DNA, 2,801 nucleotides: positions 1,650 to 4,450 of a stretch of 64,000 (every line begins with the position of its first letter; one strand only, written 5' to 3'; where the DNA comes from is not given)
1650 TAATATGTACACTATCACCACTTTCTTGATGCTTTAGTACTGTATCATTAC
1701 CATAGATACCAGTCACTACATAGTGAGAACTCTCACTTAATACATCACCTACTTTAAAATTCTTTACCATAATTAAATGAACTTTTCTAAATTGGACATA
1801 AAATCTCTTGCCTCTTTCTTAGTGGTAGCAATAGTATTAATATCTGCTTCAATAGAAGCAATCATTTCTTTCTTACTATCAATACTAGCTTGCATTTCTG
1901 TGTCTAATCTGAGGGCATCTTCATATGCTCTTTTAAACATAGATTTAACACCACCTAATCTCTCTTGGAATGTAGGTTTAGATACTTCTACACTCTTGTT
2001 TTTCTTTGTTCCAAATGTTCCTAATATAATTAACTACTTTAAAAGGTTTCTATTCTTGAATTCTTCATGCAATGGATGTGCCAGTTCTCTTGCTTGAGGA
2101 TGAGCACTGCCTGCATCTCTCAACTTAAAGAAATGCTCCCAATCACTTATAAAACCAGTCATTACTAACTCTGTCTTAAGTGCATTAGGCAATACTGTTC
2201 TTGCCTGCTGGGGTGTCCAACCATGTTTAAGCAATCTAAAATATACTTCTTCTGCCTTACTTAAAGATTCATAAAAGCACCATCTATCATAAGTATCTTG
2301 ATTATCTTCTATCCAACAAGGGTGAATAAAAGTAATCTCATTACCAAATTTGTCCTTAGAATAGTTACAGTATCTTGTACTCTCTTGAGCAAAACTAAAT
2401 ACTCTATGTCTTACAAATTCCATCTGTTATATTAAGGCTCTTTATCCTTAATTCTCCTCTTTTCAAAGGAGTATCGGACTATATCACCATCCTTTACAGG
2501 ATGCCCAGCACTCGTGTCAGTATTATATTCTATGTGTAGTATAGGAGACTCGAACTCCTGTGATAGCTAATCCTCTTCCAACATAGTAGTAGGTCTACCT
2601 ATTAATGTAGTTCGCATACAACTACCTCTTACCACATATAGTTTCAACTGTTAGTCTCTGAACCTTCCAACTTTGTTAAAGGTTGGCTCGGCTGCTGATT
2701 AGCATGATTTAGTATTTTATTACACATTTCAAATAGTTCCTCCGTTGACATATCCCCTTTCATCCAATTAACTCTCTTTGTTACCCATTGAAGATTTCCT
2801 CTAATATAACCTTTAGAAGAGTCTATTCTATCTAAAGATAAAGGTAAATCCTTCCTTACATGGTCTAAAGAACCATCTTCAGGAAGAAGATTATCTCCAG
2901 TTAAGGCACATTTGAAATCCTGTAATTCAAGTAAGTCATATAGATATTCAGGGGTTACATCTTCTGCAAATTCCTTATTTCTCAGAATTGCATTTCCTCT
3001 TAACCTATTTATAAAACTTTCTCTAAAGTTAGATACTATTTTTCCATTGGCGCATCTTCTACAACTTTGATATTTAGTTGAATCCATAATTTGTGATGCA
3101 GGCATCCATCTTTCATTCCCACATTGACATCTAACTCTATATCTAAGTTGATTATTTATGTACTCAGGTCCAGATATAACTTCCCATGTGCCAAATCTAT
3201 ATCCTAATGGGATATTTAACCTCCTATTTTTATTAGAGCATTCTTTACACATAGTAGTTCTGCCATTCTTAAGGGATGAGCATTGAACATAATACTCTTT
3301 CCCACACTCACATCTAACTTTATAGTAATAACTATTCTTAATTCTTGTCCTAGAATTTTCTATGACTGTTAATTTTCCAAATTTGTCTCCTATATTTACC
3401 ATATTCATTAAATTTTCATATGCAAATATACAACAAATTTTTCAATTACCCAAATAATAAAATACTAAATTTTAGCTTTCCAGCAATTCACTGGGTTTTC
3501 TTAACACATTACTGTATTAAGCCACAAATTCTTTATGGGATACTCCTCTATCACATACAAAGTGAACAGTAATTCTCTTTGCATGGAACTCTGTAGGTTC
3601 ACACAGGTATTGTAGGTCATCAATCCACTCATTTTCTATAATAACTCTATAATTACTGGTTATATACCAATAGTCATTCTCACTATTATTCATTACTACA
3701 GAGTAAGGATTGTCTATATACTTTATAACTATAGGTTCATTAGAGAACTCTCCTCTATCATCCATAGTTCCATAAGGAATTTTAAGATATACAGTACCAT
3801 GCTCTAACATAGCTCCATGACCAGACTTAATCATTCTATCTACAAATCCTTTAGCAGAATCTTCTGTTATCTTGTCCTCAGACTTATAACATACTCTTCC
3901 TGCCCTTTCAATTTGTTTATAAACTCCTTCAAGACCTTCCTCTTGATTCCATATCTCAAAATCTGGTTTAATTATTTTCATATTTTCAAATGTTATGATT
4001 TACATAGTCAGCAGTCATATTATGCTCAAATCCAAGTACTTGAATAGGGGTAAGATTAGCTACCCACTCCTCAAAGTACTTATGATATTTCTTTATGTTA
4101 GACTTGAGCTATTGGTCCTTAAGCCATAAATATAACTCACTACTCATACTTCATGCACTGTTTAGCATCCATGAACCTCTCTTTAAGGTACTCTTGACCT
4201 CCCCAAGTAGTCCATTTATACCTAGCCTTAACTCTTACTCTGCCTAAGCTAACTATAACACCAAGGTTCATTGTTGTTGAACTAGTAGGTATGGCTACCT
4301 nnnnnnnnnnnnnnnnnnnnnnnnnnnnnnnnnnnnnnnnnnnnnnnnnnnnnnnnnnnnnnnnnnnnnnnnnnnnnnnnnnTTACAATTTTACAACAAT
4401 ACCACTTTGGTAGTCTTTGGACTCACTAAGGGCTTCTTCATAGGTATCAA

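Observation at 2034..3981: thyX is split by a roughly 1.1-kb intron-like element encoding an HNH homing endonuclease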

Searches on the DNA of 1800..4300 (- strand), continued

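Call 34: search_rna_families(sources=[L077, L059, L008, L010, L049, L055, L063, L044, L058, L069, L073, L041, L079, L081], threshold=gathering, show_alignments=1)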
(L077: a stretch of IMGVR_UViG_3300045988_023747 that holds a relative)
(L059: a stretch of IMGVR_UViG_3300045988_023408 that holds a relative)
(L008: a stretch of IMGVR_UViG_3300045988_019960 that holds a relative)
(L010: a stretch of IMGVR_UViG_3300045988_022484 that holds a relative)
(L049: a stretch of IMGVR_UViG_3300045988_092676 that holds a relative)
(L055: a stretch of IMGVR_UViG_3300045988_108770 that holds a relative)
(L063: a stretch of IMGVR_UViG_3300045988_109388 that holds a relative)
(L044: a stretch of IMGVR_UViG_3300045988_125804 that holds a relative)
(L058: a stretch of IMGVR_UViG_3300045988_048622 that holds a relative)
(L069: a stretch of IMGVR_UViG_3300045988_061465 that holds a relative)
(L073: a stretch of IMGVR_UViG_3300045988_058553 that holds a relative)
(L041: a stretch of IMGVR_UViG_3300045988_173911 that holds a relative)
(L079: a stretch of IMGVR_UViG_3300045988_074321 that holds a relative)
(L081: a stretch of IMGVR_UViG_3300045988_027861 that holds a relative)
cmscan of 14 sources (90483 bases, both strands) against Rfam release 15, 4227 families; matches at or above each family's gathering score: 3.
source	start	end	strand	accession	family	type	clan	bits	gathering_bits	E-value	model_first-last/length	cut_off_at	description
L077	3453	3790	+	RF00028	Intron_gpI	Intron;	-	94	50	9.6e-23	1-253/253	no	Group I catalytic intron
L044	153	373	+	RF00028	Intron_gpI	Intron;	-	78.3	50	4.8e-18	1-253/253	no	Group I catalytic intron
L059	3450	3829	+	RF00028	Intron_gpI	Intron;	-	72.5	50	2.5e-16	1-253/253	no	Group I catalytic intron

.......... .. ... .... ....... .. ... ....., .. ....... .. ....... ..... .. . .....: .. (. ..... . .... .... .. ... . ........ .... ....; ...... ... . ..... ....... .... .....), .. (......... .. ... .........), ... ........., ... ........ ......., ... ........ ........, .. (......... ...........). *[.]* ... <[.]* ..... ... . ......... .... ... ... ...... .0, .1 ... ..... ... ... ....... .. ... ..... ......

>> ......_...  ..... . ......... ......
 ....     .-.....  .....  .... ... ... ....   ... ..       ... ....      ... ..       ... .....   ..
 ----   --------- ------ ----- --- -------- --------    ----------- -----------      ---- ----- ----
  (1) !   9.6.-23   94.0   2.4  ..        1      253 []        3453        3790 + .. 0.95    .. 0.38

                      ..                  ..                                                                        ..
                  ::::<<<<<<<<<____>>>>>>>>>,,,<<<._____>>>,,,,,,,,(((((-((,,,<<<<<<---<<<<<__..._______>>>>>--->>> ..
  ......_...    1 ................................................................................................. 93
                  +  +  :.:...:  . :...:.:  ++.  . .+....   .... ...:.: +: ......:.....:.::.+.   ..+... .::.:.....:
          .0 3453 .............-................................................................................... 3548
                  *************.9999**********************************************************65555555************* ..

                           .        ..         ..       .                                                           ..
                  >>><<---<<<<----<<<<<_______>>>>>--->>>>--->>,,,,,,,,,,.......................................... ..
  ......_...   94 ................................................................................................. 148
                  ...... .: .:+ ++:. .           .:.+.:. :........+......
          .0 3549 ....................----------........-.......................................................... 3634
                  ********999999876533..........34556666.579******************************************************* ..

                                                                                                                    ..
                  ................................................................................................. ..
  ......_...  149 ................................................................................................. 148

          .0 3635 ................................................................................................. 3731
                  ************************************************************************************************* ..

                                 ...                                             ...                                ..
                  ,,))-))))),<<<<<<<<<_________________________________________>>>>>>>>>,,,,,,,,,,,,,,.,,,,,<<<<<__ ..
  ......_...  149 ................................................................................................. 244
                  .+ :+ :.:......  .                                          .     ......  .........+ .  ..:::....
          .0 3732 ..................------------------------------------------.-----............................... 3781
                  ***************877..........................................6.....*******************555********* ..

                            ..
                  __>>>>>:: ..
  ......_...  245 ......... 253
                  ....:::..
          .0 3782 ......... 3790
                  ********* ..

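Call 61: search_dna_similar(query=window:2421-2725:-, collection=phages, mode=distant, max_rows=40, rows=spread, max_evalue=0.001)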
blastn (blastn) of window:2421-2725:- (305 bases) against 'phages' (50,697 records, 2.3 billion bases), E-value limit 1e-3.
Records with a match: 29; places in all: 29; records where one place covers at least 80% of the query: 0.
Best place of each record, by identity: 95-99% 2; 90-95% 2; 80-90% 24; 60-80% 1.
By first word of the organism name: Klebsiella 7; Cronobacter 5; Escherichia 5; Salmonella 4; uncultured 2; Bacillus 2; Kehishuvirus 1; Kolpuevirus 1; Sporosarcina 1; Pectobacterium 1.
By host as written in the record: Klebsiella pneumoniae K23 6; - 5; Cronobacter sakazakii 3; Escherichia coli str. K-12 substr. MG1655 3; Bacteroides cellulosilyticus 2; Bacillus anthracis 2; Cronobacter sp. 2; Sporosarcina aquimarina 1; and 5 more.
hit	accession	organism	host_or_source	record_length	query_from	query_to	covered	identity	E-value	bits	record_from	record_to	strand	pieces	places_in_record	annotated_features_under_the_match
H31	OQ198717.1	Kehishuvirus sp. 'tikkala'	Bacteroides cellulosilyticus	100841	7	305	65%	91.6%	1e-32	276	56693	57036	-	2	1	hypothetical protein | flavin-dependent thymidylate synthase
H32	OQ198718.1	Kolpuevirus sp. 'frurule'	Bacteroides cellulosilyticus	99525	21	305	60%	91.0%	2e-29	253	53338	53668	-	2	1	hypothetical protein | flavin-dependent thymidylate synthase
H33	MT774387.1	uncultured phage cr111_1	human feces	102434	8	305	62%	82.6%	9e-27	196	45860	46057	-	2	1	hypothetical protein | flavin-dependent thymidylate synthase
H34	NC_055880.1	uncultured phage cr111_1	human feces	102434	8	305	62%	82.6%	9e-27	196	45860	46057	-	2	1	endonuclease | flavin-dependent thymidylate synthase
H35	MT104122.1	Sporosarcina phage Lietuvens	Sporosarcina aquimarina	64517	208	300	30%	79.6%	1e-12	80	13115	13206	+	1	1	hypothetical protein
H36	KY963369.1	Bacillus phage Tavor_SA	Bacillus anthracis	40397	233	305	24%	80.8%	6e-10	70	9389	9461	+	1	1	none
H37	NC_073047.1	Bacillus phage Tavor_SA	Bacillus anthracis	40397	233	305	24%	80.8%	6e-10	70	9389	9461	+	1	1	none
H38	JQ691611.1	Cronobacter phage CR9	Cronobacter sakazakii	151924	222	266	15%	88.9%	1e-5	56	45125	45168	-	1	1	none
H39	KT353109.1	Cronobacter phage PBES 02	Cronobacter sp.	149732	222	266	15%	88.9%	1e-5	56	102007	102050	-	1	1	none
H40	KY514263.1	Pectobacterium phage vB_PatM_CB7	Pectobacterium atrosepticum DSM 30186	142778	222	266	15%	88.9%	1e-5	56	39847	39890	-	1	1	none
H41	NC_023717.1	Cronobacter phage CR9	Cronobacter sakazakii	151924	222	266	15%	88.9%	1e-5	56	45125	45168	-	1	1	none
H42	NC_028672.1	Cronobacter phage PBES 02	Cronobacter sp.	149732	222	266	15%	88.9%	1e-5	56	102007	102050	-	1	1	none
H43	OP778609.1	Escherichia phage A73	Escherichia coli str. K-12 substr. ...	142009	222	266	15%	86.7%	1e-5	55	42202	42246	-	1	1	none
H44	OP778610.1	Escherichia phage W70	Escherichia coli str. K-12 substr. ...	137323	222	266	15%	86.7%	1e-5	55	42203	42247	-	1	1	none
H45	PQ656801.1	Cronobacter phage Csp-D17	Cronobacter sakazakii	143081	222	266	15%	86.7%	2e-4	52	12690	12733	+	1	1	record has no annotation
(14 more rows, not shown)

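Call 74: search_rna_families(source=window, start=3455, end=3545, threshold=evalue, max_evalue=10, show_alignments=1)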
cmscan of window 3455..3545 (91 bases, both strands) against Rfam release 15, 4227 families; matches with E-value up to 10: 1.
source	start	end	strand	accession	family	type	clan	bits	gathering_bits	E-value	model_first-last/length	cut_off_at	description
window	3455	3544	-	RF00028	Intron_gpI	Intron;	-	23.5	50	0.00013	1-84/253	3'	Group I catalytic intron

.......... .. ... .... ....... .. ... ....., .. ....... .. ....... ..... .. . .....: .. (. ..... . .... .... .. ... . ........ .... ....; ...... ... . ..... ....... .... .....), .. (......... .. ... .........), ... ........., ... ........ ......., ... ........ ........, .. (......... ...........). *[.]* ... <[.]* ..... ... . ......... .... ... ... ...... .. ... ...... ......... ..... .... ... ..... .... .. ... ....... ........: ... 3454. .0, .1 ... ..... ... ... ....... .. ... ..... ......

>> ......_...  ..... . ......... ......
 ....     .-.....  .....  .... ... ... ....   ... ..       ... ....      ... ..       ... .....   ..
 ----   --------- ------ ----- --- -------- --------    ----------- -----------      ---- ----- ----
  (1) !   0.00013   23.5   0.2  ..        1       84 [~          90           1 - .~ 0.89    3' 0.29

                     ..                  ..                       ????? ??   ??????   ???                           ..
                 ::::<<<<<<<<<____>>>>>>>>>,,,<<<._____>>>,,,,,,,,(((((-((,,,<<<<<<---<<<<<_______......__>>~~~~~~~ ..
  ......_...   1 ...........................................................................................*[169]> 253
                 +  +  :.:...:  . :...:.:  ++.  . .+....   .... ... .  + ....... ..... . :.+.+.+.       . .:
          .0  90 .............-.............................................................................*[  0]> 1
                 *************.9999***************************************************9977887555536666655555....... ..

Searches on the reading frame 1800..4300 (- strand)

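Call 17: search_protein_families(library=phrogs, proteins=[L004:1767-2525:+], max_evalue=0.01)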
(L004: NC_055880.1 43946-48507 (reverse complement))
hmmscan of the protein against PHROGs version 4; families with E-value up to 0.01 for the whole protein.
L004:1767-2525:+ (252 aa): 9 families
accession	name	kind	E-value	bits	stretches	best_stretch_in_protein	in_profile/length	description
phrog_3322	-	DNA, RNA and nucleotide metabolism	1.1e-18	68.6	1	104-237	13-155/162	endonuclease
phrog_374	-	DNA, RNA and nucleotide metabolism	3e-17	63.6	2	1-63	191-252/617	HNH endonuclease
phrog_3118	-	DNA, RNA and nucleotide metabolism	1.1e-13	52.2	1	143-218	18-99/287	HNH endonuclease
phrog_1400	-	moron, auxiliary metabolic gene and host takeover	2.1e-13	51.7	1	143-243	13-114/251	Srd anti-sigma factor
phrog_1035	-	DNA, RNA and nucleotide metabolism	1.6e-11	45.6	1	54-236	27-231/271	endonuclease VII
phrog_27240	-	unknown function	7.2e-09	37.1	1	69-114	6-51/132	-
phrog_4592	-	moron, auxiliary metabolic gene and host takeover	5.1e-08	34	1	148-217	69-136/170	decoy of host sigma70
phrog_3377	-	DNA, RNA and nucleotide metabolism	6.4e-05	23.9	1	187-216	65-94/196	HNH endonuclease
phrog_8790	-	DNA, RNA and nucleotide metabolism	0.0015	19.5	1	180-213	73-100/241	restriction endonuclease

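Call 18: search_protein_families(library=ncbifam, proteins=[L004:1767-2525:+], max_evalue=0.1)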
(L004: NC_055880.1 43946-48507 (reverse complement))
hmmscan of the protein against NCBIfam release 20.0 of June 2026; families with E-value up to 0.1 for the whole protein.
L004:1767-2525:+ (252 aa): 0 families

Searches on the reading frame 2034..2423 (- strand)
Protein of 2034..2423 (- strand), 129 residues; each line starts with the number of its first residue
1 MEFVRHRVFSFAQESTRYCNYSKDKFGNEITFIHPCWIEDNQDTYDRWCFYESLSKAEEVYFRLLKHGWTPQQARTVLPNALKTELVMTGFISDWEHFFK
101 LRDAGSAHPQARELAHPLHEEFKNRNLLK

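Call 4: search_protein_families(library=pfam, proteins=[window:2034-2423:-], max_evalue=0.1)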
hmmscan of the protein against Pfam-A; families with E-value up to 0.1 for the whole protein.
window:2034-2423:- (129 aa): 1 family
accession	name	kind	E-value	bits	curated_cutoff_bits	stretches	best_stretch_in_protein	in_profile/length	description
PF02511.20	Thy1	-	2.3e-26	93.2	24.8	1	2-124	73-187/191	Thymidylate synthase complementing protein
